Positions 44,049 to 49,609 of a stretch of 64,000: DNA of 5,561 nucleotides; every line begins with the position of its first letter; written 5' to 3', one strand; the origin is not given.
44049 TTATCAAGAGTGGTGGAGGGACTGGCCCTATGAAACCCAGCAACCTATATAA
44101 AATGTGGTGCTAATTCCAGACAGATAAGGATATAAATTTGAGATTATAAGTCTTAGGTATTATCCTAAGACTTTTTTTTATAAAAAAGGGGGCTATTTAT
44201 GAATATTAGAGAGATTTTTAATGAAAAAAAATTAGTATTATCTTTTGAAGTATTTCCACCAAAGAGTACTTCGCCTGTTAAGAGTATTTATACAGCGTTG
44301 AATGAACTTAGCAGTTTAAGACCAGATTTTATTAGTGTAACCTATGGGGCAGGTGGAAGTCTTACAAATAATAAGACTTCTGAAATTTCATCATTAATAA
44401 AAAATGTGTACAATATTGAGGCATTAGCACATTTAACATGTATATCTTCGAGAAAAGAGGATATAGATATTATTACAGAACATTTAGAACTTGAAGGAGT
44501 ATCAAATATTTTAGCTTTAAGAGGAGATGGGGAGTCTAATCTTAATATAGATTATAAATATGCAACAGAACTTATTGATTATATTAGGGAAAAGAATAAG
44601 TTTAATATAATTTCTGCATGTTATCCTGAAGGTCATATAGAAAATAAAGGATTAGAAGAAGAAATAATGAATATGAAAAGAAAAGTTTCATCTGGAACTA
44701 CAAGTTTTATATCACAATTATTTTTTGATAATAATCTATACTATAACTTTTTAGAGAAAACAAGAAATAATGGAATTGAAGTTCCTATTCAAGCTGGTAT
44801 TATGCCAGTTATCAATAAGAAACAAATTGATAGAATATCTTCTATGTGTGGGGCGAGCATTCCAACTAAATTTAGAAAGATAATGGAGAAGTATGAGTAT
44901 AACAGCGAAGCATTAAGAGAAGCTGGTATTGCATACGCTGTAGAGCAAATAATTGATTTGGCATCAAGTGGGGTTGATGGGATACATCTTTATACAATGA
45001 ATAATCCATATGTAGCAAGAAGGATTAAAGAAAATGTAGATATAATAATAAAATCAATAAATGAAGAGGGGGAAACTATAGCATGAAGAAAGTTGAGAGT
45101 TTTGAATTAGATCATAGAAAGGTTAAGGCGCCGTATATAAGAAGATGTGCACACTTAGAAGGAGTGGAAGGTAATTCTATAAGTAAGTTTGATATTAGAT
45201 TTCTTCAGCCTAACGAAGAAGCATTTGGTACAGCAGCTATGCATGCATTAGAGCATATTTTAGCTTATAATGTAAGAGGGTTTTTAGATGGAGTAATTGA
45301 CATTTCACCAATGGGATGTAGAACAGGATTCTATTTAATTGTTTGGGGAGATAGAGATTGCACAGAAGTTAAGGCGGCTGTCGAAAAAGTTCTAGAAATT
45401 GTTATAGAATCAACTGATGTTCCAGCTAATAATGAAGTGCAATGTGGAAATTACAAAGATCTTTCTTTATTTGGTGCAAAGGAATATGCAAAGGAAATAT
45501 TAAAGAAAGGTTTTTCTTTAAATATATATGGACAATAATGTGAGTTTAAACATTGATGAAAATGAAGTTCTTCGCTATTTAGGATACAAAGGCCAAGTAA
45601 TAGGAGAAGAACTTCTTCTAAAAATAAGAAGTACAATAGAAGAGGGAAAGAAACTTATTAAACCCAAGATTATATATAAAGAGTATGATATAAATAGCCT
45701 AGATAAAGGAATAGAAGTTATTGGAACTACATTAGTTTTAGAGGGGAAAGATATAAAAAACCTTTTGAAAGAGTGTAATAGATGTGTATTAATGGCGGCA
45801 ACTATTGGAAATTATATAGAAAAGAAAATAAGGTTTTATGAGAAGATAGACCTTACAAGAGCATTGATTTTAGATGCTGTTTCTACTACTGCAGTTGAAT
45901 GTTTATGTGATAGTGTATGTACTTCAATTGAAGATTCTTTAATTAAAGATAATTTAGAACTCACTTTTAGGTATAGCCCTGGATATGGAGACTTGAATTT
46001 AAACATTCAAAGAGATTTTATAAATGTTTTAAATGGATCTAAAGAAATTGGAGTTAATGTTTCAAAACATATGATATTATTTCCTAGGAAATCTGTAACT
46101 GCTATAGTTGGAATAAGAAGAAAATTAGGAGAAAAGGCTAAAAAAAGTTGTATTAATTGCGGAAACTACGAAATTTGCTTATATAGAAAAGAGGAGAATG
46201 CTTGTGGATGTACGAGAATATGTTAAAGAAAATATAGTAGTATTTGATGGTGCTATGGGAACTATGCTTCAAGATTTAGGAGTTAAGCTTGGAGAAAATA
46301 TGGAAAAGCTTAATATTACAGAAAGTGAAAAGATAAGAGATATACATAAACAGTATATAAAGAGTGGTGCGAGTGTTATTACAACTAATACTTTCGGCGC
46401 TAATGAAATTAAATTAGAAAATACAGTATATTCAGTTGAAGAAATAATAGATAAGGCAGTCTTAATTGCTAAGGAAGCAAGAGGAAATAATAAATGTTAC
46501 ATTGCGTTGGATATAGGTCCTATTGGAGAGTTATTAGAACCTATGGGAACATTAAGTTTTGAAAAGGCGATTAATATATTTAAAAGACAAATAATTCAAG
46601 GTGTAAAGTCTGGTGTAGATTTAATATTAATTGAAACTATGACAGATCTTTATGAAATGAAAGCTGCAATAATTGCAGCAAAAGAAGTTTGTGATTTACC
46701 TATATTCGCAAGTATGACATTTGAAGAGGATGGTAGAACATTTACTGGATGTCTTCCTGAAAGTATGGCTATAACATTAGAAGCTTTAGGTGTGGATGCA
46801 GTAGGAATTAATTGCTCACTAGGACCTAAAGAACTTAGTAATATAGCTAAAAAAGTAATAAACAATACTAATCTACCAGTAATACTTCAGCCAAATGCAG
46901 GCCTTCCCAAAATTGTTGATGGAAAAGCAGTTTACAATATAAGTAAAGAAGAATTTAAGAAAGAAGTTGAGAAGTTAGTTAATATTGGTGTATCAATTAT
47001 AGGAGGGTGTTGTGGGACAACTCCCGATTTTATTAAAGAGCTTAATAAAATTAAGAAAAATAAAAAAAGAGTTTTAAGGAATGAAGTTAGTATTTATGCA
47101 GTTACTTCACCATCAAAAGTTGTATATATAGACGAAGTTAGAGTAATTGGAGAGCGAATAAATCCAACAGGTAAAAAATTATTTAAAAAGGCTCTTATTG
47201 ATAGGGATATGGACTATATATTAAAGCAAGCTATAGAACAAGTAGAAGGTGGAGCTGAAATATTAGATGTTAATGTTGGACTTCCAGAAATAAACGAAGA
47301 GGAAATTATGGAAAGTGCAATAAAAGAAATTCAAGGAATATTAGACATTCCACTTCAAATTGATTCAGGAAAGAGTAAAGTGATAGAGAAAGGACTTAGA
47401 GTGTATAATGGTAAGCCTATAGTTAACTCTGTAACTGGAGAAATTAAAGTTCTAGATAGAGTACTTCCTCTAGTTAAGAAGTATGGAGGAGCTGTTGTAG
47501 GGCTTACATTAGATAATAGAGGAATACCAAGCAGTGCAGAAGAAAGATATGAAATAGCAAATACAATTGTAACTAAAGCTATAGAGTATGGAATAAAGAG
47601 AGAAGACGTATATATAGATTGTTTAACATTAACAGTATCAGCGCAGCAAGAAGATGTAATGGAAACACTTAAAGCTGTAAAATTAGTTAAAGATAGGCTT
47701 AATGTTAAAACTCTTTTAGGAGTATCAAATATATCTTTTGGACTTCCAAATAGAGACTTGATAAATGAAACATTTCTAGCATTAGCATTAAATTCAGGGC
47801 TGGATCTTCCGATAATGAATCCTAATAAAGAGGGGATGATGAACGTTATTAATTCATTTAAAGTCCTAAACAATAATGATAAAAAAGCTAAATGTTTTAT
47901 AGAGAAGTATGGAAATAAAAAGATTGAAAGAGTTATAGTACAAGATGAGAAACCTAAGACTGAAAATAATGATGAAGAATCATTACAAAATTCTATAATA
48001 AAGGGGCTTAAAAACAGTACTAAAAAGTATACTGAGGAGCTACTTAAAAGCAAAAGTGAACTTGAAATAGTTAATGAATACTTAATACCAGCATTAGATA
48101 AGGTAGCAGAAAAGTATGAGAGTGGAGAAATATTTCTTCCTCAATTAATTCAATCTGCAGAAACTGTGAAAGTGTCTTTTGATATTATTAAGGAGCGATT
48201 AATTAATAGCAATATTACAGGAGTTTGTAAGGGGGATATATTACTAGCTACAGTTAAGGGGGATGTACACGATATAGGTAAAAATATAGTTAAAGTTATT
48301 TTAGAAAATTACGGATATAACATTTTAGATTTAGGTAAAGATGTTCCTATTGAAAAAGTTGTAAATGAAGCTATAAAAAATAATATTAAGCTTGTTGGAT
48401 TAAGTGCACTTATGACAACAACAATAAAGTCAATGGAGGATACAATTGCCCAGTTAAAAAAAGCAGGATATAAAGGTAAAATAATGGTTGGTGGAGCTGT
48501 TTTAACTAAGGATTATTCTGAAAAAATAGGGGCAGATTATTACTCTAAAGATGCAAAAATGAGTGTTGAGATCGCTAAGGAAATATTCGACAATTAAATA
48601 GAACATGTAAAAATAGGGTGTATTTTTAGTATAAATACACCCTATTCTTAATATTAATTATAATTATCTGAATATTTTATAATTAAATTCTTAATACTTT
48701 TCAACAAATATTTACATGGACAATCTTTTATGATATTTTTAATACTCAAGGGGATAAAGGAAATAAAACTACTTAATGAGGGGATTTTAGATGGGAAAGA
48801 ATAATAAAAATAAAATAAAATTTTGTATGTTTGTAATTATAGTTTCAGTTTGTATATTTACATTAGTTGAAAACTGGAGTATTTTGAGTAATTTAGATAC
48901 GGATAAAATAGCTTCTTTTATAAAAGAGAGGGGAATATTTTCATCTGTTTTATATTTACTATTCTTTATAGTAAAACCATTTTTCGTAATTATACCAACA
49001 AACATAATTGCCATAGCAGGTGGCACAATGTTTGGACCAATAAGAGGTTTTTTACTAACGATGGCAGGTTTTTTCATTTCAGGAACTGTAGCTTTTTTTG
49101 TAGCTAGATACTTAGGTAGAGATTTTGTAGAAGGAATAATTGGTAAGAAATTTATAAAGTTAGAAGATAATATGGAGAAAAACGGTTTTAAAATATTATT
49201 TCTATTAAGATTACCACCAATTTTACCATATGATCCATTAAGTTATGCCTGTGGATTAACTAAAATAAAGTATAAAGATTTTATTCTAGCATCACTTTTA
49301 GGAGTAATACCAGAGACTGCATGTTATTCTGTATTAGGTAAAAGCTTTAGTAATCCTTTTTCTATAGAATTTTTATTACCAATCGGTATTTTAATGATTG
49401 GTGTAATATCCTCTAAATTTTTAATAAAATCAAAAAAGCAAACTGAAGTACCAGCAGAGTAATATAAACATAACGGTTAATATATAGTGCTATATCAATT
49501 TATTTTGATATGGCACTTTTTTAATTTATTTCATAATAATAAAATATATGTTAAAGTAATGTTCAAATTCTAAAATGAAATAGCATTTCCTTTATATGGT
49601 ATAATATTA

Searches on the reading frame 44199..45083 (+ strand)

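Call 58: search_protein_families(library=pfam, proteins=[window:44199-45083:+], max_evalue=0.0001)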
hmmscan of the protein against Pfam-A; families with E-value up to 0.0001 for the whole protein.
window:44199-45083:+ (295 aa): 1 family
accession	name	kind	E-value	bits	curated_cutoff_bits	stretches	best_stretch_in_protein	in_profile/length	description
PF02219.23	MTHFR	-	7.8e-76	255.6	24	1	3-279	2-285/287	Methylenetetrahydrofolate reductase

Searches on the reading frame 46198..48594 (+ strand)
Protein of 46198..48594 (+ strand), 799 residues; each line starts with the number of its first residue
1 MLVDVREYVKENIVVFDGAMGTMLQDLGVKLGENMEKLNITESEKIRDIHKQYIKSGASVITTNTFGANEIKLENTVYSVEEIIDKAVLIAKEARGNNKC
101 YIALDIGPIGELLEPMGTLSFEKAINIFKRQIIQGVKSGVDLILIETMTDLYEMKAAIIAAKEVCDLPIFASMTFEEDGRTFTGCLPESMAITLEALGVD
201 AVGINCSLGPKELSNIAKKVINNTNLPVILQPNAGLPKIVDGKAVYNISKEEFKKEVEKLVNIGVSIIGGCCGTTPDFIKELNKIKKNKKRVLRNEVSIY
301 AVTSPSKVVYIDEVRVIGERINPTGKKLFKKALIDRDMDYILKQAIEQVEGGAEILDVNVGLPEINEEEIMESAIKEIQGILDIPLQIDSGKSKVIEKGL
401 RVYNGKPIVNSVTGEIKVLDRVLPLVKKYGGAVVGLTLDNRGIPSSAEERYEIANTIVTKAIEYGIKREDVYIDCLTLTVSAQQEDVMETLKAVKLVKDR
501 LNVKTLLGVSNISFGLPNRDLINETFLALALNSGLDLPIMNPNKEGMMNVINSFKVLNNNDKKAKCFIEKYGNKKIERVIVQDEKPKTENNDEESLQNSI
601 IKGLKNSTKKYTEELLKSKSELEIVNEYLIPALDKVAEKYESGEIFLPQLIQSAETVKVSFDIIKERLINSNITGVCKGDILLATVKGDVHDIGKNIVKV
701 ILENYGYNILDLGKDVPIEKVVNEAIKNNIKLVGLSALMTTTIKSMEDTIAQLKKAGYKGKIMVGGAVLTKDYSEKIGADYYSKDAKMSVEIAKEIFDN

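Call 58: search_protein_families(library=pfam, proteins=[window:46198-48594:+], max_evalue=0.0001)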
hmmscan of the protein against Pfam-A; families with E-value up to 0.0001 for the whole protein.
window:46198-48594:+ (799 aa): 4 families
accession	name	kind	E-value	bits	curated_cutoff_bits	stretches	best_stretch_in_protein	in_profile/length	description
PF02574.22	S-methyl_trans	-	2.7e-73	247.8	22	1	14-284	1-281/283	Homocysteine S-methyltransferase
PF00809.28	Pterin_bind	-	2.5e-29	103.1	25.5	1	318-539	1-242/244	Pterin binding enzyme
PF02310.24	B12-binding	-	1.6e-25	89.7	32.1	1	680-782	2-112/121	B12 binding domain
PF02607.22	B12-binding_2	-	3.6e-17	62.7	23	1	594-665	3-74/74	B12 binding domain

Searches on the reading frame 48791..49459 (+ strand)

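Call 58: search_protein_families(library=pfam, proteins=[window:48791-49459:+], max_evalue=0.0001)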
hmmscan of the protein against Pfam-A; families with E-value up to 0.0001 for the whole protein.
window:48791-49459:+ (223 aa): 1 family
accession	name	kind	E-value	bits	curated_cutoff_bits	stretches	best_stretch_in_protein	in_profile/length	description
PF09335.16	VTT_dom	-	2.7e-30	105.8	33.9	1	68-184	1-122/123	VTT domain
